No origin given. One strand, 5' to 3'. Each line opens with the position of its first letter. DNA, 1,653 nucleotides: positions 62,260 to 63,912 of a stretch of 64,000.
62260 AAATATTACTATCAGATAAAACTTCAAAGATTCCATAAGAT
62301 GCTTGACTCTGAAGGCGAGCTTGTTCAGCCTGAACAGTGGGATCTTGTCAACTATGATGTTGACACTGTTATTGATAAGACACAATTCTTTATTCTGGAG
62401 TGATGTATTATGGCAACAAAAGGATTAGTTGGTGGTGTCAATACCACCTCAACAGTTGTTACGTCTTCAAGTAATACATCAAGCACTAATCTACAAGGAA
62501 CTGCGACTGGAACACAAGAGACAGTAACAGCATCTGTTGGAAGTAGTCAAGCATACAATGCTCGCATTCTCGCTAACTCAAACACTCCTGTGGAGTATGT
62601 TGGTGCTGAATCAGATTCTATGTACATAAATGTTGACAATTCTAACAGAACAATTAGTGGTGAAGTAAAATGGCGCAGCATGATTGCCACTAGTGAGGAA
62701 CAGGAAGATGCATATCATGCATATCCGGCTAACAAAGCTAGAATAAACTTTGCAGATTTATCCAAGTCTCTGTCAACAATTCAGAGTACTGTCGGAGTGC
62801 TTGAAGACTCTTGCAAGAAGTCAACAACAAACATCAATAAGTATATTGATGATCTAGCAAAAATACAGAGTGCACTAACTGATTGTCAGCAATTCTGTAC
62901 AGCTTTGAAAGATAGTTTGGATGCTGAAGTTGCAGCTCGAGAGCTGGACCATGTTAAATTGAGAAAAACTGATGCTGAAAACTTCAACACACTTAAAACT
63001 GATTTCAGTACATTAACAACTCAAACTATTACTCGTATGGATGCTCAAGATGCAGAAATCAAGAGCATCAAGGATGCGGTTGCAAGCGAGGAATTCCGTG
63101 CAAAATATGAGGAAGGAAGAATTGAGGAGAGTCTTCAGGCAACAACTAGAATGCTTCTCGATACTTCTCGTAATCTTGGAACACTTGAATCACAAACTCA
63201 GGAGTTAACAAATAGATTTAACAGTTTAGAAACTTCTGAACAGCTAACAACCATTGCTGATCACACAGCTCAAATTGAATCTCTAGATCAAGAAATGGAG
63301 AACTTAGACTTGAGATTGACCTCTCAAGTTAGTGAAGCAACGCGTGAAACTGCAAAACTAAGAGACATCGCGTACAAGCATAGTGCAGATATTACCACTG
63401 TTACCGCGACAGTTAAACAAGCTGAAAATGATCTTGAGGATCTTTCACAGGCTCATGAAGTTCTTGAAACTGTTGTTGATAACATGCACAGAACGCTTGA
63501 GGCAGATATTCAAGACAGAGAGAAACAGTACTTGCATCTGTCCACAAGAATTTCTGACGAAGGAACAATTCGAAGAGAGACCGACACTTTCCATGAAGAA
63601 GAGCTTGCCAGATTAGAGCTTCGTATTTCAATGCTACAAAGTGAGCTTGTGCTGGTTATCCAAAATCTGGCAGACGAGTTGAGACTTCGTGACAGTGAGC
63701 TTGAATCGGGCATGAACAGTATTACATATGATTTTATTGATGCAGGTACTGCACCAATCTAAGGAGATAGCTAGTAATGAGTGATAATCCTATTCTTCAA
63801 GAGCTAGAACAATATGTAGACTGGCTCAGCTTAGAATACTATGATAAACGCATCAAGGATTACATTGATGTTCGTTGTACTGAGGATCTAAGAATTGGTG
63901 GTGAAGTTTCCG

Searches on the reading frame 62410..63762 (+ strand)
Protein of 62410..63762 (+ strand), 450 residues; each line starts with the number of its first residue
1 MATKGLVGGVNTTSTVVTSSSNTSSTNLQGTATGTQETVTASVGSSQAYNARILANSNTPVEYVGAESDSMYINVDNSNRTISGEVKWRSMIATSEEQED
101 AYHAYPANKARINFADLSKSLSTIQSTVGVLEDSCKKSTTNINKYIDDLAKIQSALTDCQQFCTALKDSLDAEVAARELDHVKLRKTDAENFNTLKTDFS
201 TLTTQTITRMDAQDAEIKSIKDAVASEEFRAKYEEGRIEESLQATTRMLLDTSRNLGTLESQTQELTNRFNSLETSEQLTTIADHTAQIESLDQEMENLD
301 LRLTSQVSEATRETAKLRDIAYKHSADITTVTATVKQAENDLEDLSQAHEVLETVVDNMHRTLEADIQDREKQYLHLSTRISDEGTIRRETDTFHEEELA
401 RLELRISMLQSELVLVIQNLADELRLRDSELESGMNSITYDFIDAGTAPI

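Call 22: find_encoding_contigs(protein=window:62410-63762:+, flank=10000, max_places=3)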
Protein window:62410-63762:+ (450 aa): 21 contigs read that carry it; 1 place shown.
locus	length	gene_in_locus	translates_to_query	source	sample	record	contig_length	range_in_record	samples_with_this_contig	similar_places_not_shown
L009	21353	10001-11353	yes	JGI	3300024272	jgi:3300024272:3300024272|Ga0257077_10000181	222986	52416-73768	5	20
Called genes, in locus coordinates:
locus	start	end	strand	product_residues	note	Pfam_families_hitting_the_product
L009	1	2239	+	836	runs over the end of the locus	PF05257:CHAP (weak), PF01510:Amidase_2, PF18013:Phage_lysozyme2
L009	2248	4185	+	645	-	PF01551:Peptidase_M23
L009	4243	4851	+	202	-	PF18907:DUF5662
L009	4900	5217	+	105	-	-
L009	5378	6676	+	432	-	-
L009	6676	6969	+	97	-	-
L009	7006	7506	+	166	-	-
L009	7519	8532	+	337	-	-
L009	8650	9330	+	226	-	-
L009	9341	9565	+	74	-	-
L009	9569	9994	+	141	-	-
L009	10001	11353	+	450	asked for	-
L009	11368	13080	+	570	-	PF04671:Ag332 (faint)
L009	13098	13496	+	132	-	-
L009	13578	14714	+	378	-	-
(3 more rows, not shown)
